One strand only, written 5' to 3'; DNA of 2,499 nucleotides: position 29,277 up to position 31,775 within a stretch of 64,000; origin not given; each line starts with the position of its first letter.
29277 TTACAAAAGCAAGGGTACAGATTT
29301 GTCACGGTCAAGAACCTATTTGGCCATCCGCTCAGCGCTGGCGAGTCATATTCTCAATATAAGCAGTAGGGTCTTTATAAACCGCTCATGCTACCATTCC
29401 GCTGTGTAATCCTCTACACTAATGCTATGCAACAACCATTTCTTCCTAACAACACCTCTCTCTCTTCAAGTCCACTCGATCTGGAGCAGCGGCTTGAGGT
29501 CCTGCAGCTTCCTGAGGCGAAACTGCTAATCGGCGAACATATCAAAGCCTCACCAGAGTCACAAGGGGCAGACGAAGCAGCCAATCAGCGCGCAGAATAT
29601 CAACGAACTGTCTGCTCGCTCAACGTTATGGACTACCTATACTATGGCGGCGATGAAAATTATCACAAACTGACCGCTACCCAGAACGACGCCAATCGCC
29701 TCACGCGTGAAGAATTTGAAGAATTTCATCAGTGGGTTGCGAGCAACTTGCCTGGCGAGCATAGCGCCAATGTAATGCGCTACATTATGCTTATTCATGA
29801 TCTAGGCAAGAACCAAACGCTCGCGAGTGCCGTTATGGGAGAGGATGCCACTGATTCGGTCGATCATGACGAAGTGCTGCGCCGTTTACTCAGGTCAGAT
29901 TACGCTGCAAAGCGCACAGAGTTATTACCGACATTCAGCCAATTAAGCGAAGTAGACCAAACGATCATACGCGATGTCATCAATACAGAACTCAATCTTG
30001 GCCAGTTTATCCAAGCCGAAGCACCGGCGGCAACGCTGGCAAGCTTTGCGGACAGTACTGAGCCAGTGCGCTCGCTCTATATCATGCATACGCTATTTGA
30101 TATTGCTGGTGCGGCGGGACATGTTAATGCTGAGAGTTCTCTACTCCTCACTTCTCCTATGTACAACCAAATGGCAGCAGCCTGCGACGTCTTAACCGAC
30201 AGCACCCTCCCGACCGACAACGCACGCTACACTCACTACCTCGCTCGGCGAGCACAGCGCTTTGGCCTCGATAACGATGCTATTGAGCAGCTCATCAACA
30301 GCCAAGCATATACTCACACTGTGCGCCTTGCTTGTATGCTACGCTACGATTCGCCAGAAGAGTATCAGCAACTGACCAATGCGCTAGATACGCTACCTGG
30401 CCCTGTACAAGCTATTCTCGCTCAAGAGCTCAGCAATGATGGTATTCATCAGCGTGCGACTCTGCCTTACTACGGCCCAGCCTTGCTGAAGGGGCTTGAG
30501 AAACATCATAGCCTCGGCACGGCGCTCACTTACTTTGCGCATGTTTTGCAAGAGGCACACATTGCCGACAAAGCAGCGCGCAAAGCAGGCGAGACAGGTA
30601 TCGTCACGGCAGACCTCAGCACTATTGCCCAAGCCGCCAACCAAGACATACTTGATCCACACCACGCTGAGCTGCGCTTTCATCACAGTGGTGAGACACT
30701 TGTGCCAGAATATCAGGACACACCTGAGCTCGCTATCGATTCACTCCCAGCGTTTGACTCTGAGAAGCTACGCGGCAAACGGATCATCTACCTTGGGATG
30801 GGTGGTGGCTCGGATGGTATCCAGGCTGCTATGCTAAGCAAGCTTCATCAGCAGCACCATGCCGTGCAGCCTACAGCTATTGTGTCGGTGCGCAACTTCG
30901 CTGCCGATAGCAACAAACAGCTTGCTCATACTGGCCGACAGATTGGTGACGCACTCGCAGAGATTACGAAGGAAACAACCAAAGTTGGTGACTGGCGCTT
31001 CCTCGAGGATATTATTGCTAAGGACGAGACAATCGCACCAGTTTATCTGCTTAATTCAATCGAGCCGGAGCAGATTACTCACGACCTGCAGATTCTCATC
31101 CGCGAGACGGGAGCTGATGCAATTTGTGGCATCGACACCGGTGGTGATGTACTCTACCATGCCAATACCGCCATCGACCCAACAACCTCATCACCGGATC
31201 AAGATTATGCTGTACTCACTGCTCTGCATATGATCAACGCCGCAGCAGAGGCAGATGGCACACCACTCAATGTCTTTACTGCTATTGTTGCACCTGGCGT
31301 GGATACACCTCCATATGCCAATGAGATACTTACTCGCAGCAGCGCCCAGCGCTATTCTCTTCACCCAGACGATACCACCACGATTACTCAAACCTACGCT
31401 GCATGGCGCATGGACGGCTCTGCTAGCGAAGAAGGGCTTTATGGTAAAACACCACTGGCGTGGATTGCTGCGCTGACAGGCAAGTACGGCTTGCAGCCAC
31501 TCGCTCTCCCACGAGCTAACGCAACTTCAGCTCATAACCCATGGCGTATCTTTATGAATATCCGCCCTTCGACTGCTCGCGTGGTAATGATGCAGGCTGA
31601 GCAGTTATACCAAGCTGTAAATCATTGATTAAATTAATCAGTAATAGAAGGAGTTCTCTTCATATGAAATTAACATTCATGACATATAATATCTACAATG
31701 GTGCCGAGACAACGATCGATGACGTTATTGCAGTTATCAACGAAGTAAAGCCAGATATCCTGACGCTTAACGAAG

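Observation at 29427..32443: Uncharacterised gene pair: a 733-aa HD-like + DUF1152-like fusion protein followed by an EEP-family phosphodiesterase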

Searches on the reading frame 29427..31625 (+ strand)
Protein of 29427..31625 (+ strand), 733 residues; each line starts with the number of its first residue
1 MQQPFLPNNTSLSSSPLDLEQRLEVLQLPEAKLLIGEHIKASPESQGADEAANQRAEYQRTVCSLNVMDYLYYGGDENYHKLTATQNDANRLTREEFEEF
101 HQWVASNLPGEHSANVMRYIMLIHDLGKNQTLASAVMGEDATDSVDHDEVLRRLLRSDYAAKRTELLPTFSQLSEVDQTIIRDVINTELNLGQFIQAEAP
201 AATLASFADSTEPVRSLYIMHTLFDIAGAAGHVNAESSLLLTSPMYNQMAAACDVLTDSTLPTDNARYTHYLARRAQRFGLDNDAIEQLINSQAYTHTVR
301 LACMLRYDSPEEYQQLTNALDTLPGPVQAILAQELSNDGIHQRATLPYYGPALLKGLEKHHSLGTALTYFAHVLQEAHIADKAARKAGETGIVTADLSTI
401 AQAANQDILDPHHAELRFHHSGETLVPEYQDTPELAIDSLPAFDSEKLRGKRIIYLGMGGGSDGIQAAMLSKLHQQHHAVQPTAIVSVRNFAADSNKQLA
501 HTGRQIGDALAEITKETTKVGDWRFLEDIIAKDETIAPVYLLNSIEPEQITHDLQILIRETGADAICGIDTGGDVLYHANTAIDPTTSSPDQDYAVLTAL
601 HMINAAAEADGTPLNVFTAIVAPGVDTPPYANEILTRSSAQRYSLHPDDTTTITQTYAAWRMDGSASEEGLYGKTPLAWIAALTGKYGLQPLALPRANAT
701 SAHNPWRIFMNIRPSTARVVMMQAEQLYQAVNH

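Call 3: search_protein_families(library=pfam, proteins=[window:29427-31625:+], max_evalue=1)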
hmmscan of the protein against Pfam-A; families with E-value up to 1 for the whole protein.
window:29427-31625:+ (733 aa): 4 families
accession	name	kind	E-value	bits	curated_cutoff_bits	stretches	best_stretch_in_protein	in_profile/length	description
PF20717.2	DUF6829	-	1.5e-42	146.2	27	1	56-403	45-395/408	Family of unknown function (DUF6829)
PF06626.17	DUF1152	-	1.4e-10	41.4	27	1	455-639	2-182/295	Protein of unknown function (DUF1152)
PF13434.12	Lys_Orn_oxgnase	-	0.15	11.6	21.3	1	89-116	89-118/339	L-lysine 6-monooxygenase/L-ornithine 5-monooxygenase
PF18592.6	Tho1_MOS11_C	-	0.22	11.9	26.8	1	274-289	12-26/37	Tho1/MOS11 C-terminal domain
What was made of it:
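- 29427..31628 (+): DUF6829-DUF1152 fusion gene. It encodes 733 aa from ATG 29427; an in-frame ATG at 29388 would give 746 aa. Pfam (call 3).
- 30732..31625 (+): C-domain (residues 436-733): a DUF1152-type alpha/beta domain. Invariant motifs sit at or just past the C-terminal ends of strands: G457-x-GGGSD463, S487-x-R489, D570-TGG-D574, P590-D-x-D593, A622-P-G-x-D626. Further invariant residues are D663 and K674-T675. Pfam PF06626 E 1.4e-10 (call 3).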

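Call 4: search_protein_families(library=ncbifam, proteins=[window:29427-31625:+], max_evalue=1)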
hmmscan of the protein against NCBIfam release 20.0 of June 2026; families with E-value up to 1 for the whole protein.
window:29427-31625:+ (733 aa): 1 family
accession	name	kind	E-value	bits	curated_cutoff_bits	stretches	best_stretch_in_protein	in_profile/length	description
NF009069.0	PRK12404.1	subfamily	0.0036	16.2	442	1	294-417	135-254/338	stage V sporulation protein AD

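Call 5: search_solved_structures(query=window:29427-31625:+, max_evalue=10, show_alignments=2)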
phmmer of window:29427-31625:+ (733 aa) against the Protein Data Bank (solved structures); distinct sequences matched with E-value up to 10: 0.

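Call 7: find_homologous_proteins(query=window:29427-31625:+, max_evalue=0.001)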
Query window:29427-31625:+ (733 aa): 52 proteins with E <= 0.001 among 8000 candidates.
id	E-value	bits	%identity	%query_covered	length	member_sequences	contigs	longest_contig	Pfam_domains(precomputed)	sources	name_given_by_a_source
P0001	0.0e+0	1553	94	100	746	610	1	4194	PF20717.3,PF06626.18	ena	-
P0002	0.0e+0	1548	94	100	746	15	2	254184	PF20717.3,PF06626.18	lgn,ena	-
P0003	0.0e+0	1546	94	100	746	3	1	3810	PF20717.3,PF06626.18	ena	-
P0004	0.0e+0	1439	96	91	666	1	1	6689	PF20717.3,PF06626.18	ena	-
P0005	0.0e+0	1435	96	91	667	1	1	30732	PF20717.3,PF06626.18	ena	-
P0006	0.0e+0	1416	94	91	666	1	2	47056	PF20717.3,PF06626.18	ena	-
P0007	0.0e+0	1409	94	91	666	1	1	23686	PF20717.3,PF06626.18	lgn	-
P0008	0.0e+0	1391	93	91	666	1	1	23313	PF20717.3,PF06626.18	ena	-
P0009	0.0e+0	1391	93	91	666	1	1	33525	PF20717.3,PF06626.18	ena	-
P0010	0.0e+0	1294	94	84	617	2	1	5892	PF20717.3,PF06626.18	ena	-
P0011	0.0e+0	1116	96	71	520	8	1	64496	PF20717.3,PF06626.18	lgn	-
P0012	0.0e+0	1072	92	70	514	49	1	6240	PF20717.3,PF06626.18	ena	-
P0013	0.0e+0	1062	97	67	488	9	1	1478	PF20717.3,PF06626.18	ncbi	ncbi:MAG: DUF1152 domain-containing protein, partial [Candidatus Saccharimonas sp.]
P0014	7.2e-281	952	62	98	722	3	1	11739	PF20717.3,PF06626.18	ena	-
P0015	1.1e-280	951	92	60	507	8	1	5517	PF06626.18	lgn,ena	-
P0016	2.6e-273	927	96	59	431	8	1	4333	PF06626.18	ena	-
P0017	7.2e-264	896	59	99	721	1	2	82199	PF20717.3,PF06626.18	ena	-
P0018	3.2e-219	748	53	97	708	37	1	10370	PF20717.3,PF06626.18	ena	-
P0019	5.0e-208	711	50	96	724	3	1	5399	PF20717.3,PF06626.18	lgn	-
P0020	1.5e-206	706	49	98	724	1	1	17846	PF20717.3,PF06626.18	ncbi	-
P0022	4.6e-205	701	50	96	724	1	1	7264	PF20717.3,PF06626.18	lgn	-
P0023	1.4e-203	696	50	96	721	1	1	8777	PF20717.3,PF06626.18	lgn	-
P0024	6.6e-198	678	48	97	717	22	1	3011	PF20717.3,PF06626.18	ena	-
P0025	1.3e-191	657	46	100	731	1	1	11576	PF20717.3,PF06626.18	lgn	-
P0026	7.9e-189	648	47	97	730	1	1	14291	PF20717.3,PF06626.18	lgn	-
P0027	1.4e-188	647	47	99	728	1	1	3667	PF20717.3,PF06626.18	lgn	-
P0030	2.6e-181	623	45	97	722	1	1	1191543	PF20717.3,PF06626.18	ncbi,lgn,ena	-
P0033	9.0e-155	535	43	96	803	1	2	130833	PF20717.3,PF06626.18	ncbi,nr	ncbi:MAG TPA: hypothetical protein VLH86_02090 [Patescibacteria group bacterium]|nr:hypothetical pro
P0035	2.6e-149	517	41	96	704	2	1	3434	PF20717.3,PF06626.18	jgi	-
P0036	3.4e-148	513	42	96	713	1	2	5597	PF20717.3,PF06626.18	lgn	-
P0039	2.5e-137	478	43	84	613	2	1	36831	PF20717.3,PF06626.18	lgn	-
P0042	4.7e-126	440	38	96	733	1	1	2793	PF20717.3,PF06626.18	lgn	-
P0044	5.0e-120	420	38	97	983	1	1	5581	PF20717.3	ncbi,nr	ncbi:MAG TPA: hypothetical protein VFM05_05685, partial [Candidatus Saccharimonadales bacterium]|nr:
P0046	3.0e-112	395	37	96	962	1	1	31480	PF20717.3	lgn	-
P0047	1.1e-110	389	37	96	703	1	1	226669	PF20717.3,PF06626.18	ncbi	ncbi:DUF6829 domain-containing protein [Streptomyces avermitilis]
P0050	3.1e-86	309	44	56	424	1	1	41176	PF20717.3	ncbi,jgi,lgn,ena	-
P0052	3.2e-73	266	30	98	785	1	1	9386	PF20717.3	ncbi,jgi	jgi:hypothetical protein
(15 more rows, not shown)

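Call 11: find_encoding_contigs(protein=P0030, flank=6000, max_places=2)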
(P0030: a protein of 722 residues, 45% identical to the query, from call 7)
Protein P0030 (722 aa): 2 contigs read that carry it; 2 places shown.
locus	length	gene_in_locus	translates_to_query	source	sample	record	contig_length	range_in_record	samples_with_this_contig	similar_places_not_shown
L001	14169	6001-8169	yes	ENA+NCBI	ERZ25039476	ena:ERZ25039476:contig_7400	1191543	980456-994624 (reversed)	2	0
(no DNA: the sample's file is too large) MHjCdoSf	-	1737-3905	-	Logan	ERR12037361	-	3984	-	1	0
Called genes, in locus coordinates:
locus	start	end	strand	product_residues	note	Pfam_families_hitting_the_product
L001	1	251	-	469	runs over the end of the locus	PF01336:tRNA_anti-codon, PF00152:tRNA-synt_2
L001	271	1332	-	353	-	PF00571:CBS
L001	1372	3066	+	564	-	PF00999:Na_H_Exchanger, PF02254:TrkA_N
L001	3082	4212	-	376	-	-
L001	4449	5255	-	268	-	PF02673:BacA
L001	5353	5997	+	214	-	-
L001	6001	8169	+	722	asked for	PF20717:DUF6829, PF06626:DUF1152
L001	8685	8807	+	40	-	-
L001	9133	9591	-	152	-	PF01726:LexA_DNA_bind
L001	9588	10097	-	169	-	PF04138:GtrA_DPMS_TM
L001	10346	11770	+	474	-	PF13727:CoA_binding_3, PF02397:Bac_transf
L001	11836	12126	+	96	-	PF04014:MazE_antitoxin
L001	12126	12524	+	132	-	PF01850:PIN (weak)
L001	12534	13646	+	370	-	PF13439:Glyco_transf_4 (weak), PF20706:GT4-conflict, PF00534:Glycos_transf_1, PF13692:Glyco_trans_1_4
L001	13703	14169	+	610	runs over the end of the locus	PF13522:GATase_6, PF13537:GATase_7, PF01380:SIS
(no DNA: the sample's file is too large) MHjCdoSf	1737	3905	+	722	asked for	PF20717:DUF6829, PF06626:DUF1152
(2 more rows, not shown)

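Call 12: find_encoding_contigs(protein=P0047, flank=8000, max_places=2)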
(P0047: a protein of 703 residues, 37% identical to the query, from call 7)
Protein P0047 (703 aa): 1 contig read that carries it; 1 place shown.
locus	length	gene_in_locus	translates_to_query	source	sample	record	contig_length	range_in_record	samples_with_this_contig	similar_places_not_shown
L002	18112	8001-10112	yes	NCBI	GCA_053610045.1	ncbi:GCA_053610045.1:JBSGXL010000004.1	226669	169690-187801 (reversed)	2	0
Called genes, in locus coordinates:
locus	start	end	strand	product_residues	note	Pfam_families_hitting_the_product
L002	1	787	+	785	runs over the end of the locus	PF17678:Glyco_hydro_92N, PF07971:Glyco_hydro_92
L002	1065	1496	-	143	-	PF13276:HTH_21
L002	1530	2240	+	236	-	PF14016:DUF4232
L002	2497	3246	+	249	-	PF13411:MerR_1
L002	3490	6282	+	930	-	PF13191:AAA_16, PF13401:AAA_22 (faint), PF00196:GerE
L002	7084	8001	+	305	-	PF13676:TIR_2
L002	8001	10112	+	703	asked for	PF20717:DUF6829, PF06626:DUF1152 (faint)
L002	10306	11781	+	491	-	PF22767:ThcOx, PF00881:Nitroreductase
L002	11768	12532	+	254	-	-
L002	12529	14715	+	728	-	PF03412:Peptidase_C39, PF00664:ABC_membrane, PF00005:ABC_tran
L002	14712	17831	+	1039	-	PF00664:ABC_membrane, PF00005:ABC_tran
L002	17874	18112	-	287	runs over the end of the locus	PF08007:JmjC_2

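Call 13: search_protein_families(library=padloc, proteins=[window:29427-31625:+, L001:5353-5994:+, L002:7084-7998:+, P0047], max_evalue=1)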
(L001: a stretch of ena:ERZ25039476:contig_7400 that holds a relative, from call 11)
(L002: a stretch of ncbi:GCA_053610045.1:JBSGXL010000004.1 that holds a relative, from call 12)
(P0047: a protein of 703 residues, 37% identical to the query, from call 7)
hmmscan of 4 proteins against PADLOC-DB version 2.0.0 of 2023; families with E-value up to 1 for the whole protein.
window:29427-31625:+ (733 aa): 0 families

L001:5353-5994:+ (214 aa): 0 families

L002:7084-7998:+ (305 aa): 1 family
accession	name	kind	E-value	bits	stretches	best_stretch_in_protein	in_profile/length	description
PDLC05062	PDC-S66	-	3.2e-10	37.9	1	156-253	145-242/282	-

P0047 (703 aa): 0 families

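Call 14: search_protein_families(library=pfam, proteins=[L001:5353-5994:+, L002:7084-7998:+, L001:3082-4209:-, L002:11768-12529:+], max_evalue=1)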
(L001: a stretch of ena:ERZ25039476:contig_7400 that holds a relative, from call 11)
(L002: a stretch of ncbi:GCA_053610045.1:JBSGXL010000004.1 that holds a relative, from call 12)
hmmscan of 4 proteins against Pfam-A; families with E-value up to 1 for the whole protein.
L001:5353-5994:+ (214 aa): 1 family
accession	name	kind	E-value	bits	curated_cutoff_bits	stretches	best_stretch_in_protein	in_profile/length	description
PF15891.11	Nuc_deoxyri_tr2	-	0.17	12.7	30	1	12-58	6-53/105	Nucleoside 2-deoxyribosyltransferase like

L002:7084-7998:+ (305 aa): 2 families
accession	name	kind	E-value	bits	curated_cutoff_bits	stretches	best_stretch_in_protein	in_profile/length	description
PF13676.11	TIR_2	-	2.1e-10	41.6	28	1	162-275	1-109/122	TIR domain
PF01582.25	TIR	-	6.7e-05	23.2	21.3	1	168-254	12-97/179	TIR domain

L001:3082-4209:- (375 aa): 0 families

L002:11768-12529:+ (254 aa): 4 families
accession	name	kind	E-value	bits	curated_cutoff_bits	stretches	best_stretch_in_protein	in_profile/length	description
PF13437.12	HlyD_3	-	1.7e-08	35.6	22.2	2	107-192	1-82/106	HlyD family secretion protein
PF16576.10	HlyD_D23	-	0.00045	20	30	1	52-101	3-54/214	Barrel-sandwich domain of CusB or HlyD membrane-fusion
PF11990.13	DUF3487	-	0.04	14.2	27.8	1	33-114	35-111/114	Protein of unknown function (DUF3487)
PF13533.13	Biotin_lipoyl_2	-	0.041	14.2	29.8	0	76-98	9-31/32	Biotin-lipoyl like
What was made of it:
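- A TIR gene overlaps the Streptomyces homologue (calls 12, 14).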

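Call 15: find_related_loci(query=A1, collection=genome_contigs, flank=6000)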
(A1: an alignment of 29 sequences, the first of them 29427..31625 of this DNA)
Query A1 (733 aa) in genome_contigs; peptide patterns used: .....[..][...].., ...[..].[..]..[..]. (x = any residue, [..] = any of these).
203 stretches matched a pattern; 81 encode a relative of the query (tblastn E <= 1e-3); the best 80 are kept; 76 distinct loci.
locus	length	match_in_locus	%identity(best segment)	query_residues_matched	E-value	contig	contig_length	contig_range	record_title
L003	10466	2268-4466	98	1-733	0e+0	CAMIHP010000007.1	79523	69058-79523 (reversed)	MAG: uncultured Candidatus Saccharibacteria bacterium isolate ZZEVbxAAOO_bin.25.MAG genome assembly, contig: NODE_145_le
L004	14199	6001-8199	95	1-733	0e+0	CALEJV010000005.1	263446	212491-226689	MAG TPA_asm: uncultured Candidatus Saccharibacteria bacterium isolate ERR1332591_bin.29_CONCOCT_v1.1_MAG genome assembly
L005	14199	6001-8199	95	1-733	0e+0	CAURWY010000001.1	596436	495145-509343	MAG TPA_asm: uncultured Candidatus Saccharibacteria bacterium isolate ERR9969177_bin.27_MetaWRAP_v1.3_MAG genome assembl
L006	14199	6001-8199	95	1-733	0e+0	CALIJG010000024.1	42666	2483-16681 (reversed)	MAG TPA_asm: uncultured Candidatus Saccharibacteria bacterium isolate ERR589659_bin.17_CONCOCT_v1.1_MAG genome assembly,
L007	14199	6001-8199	94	1-733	0e+0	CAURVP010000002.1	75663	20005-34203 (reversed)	MAG TPA_asm: uncultured Candidatus Saccharibacteria bacterium isolate ERR9969233_bin.28_MetaWRAP_v1.3_MAG genome assembl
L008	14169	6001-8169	96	11-733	0e+0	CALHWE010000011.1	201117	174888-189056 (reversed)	MAG TPA_asm: uncultured Candidatus Saccharibacteria bacterium isolate ERR589639_bin.19_CONCOCT_v1.1_MAG genome assembly,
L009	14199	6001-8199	94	1-733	0e+0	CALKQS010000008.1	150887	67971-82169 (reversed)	MAG TPA_asm: uncultured Candidatus Saccharibacteria bacterium isolate ERR589645_bin.9_CONCOCT_v1.1_MAG genome assembly,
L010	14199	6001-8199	93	1-733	0e+0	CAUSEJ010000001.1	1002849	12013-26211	MAG TPA_asm: uncultured Candidatus Saccharibacteria bacterium isolate ERR9968939_bin.37_MetaWRAP_v1.3_MAG genome assembl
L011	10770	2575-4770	93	1-732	0e+0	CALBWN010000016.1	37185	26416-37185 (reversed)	MAG TPA_asm: uncultured Candidatus Saccharibacteria bacterium isolate ERR589653_bin.94_CONCOCT_v1.1_MAG genome assembly,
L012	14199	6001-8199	92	1-733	0e+0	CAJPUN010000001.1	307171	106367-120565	Candidatus Saccharibacteria bacterium isolate SRR9217492-mag-bin.7 genome assembly, contig: SRR9217492-mag-bin.7_3, whol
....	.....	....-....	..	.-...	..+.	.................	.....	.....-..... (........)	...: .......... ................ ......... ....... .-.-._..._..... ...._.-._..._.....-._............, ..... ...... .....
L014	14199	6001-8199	92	1-733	0e+0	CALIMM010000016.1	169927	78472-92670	MAG TPA_asm: uncultured Candidatus Saccharibacteria bacterium isolate ERR589621_bin.49_CONCOCT_v1.1_MAG genome assembly,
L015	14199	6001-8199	92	1-733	0e+0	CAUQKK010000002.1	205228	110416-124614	MAG TPA_asm: uncultured Candidatus Saccharibacteria bacterium isolate ERR9968756_bin.24_MetaWRAP_v1.3_MAG genome assembl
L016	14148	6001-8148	95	18-733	0e+0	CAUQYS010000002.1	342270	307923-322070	MAG TPA_asm: uncultured Candidatus Saccharibacteria bacterium isolate ERR9968826_bin.8_MetaWRAP_v1.3_MAG genome assembly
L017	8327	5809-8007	92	1-733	0e+0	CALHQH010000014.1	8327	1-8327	MAG TPA_asm: uncultured Candidatus Saccharibacteria bacterium isolate ERR589518_bin.74_CONCOCT_v1.1_MAG genome assembly,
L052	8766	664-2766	30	28-732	1e-90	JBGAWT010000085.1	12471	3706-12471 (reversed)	MAG: Bdellovibrionia bacterium isolate MAG_AAO_H10.61 AAOH10-61_opera_contig_13840, whole genome shotgun sequence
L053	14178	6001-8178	31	18-733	4e-88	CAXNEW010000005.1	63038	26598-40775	MAG: Bdellovibrionota bacterium isolate LH-05nov19-147 genome assembly, contig: LH-05nov19-C680, whole genome shotgun se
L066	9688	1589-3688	30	22-722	9e-71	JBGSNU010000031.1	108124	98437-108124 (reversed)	MAG: Bdellovibrionales bacterium isolate JTS-AC263 k141_3820571, whole genome shotgun sequence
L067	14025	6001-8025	29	57-727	5e-70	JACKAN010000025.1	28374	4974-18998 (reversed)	MAG: Bdellovibrionaceae bacterium isolate HK-STAS-BDEL-6 HK-STAS-BDEL-6_25, whole genome shotgun sequence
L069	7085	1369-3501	29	29-731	3e-62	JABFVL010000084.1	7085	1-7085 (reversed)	MAG: Mycobacteriales bacterium isolate Bin2.3 NODE_6205_length_7085_cov_3.522006, whole genome shotgun sequence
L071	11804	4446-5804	29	268-732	4e-55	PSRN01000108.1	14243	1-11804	MAG: Bdellovibrio sp. isolate Amazon FNV 2010 18 1 contig_75_19027194_length_14243_multi_3_in_0_out_0, whole genome shot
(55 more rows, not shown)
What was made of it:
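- The phyletic pattern is rich in host-dependent lineages: Saccharibacteria and other Patescibacteria, Bdellovibrionota, Rickettsiales and gut Alphaproteobacteria (call 15).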
